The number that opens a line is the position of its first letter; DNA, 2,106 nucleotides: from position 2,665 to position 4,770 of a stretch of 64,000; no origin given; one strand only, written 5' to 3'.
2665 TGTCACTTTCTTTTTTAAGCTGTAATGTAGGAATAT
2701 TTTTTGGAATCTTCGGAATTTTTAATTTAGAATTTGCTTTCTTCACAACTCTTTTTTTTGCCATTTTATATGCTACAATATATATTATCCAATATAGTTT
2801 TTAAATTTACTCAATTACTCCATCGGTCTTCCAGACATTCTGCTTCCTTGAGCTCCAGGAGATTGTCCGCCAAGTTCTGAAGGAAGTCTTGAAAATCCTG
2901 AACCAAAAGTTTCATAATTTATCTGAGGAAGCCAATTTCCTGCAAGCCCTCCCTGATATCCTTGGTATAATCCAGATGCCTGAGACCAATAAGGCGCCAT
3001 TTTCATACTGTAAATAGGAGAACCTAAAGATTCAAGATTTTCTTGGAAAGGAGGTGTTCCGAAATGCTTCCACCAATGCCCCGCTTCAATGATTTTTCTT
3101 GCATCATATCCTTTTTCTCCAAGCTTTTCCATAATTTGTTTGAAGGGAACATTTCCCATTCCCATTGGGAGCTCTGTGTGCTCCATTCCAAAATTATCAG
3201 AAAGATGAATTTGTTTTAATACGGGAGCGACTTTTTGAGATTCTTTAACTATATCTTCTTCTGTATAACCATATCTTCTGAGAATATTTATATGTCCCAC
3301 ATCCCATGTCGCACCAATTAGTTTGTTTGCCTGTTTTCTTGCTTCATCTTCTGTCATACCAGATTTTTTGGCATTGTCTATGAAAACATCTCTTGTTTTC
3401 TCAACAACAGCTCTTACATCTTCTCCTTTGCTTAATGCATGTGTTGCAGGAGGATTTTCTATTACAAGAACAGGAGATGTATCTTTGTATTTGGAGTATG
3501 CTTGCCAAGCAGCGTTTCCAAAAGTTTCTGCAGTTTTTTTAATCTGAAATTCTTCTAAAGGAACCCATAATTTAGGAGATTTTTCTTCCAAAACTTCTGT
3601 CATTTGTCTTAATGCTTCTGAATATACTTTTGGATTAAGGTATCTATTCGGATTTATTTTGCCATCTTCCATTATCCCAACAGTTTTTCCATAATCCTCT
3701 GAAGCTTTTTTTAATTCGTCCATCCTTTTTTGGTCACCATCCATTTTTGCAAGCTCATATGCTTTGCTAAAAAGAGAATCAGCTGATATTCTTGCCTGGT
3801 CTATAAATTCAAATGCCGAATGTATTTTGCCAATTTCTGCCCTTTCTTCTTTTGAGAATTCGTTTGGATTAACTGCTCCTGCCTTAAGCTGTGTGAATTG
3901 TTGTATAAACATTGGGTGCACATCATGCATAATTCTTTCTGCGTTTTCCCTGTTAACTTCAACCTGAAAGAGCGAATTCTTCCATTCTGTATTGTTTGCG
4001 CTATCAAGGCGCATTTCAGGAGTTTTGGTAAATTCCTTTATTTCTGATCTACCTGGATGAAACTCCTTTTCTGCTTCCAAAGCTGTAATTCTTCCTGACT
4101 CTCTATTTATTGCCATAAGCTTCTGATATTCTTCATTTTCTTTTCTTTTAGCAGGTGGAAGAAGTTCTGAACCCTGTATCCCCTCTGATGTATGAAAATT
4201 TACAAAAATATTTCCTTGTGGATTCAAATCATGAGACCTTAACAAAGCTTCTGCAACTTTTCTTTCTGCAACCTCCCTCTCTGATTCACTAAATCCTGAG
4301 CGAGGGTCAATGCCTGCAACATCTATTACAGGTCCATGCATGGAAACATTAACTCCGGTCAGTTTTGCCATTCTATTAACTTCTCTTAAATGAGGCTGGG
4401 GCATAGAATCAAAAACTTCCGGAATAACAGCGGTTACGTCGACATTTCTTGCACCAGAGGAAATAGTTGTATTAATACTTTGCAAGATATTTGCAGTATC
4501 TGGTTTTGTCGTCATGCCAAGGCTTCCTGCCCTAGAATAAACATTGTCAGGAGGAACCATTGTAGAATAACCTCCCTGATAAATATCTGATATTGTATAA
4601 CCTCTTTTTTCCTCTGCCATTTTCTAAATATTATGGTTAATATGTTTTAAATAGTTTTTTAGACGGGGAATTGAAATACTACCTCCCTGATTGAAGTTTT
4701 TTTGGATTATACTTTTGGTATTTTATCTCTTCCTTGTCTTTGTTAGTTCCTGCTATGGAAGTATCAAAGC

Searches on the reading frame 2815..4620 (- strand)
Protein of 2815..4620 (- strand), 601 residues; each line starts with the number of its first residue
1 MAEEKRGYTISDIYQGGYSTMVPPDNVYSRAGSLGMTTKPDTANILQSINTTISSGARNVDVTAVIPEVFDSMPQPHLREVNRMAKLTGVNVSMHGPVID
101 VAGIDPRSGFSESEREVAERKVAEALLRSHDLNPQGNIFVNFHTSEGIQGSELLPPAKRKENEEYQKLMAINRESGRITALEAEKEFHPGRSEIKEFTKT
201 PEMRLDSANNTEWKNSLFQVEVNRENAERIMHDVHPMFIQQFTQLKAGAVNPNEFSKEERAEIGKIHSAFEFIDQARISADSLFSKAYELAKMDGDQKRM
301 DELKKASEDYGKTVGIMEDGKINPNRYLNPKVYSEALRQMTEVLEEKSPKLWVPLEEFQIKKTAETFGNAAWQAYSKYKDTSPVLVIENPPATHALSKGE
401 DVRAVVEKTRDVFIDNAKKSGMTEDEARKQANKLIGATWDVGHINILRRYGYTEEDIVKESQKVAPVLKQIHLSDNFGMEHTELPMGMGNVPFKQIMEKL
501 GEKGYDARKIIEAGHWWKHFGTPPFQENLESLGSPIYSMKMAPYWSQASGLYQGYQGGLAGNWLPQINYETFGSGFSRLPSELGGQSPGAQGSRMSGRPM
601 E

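Call 31: search_protein_families(library=pfam, proteins=[window:2815-4620:-], max_evalue=0.00001)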
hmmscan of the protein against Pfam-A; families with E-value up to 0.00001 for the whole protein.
window:2815-4620:- (601 aa): 1 family
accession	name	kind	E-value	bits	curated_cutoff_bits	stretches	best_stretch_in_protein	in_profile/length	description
PF01261.30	AP_endonuc_2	-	3.1e-11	43.9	31.1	1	425-513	139-229/249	Xylose isomerase-like TIM barrel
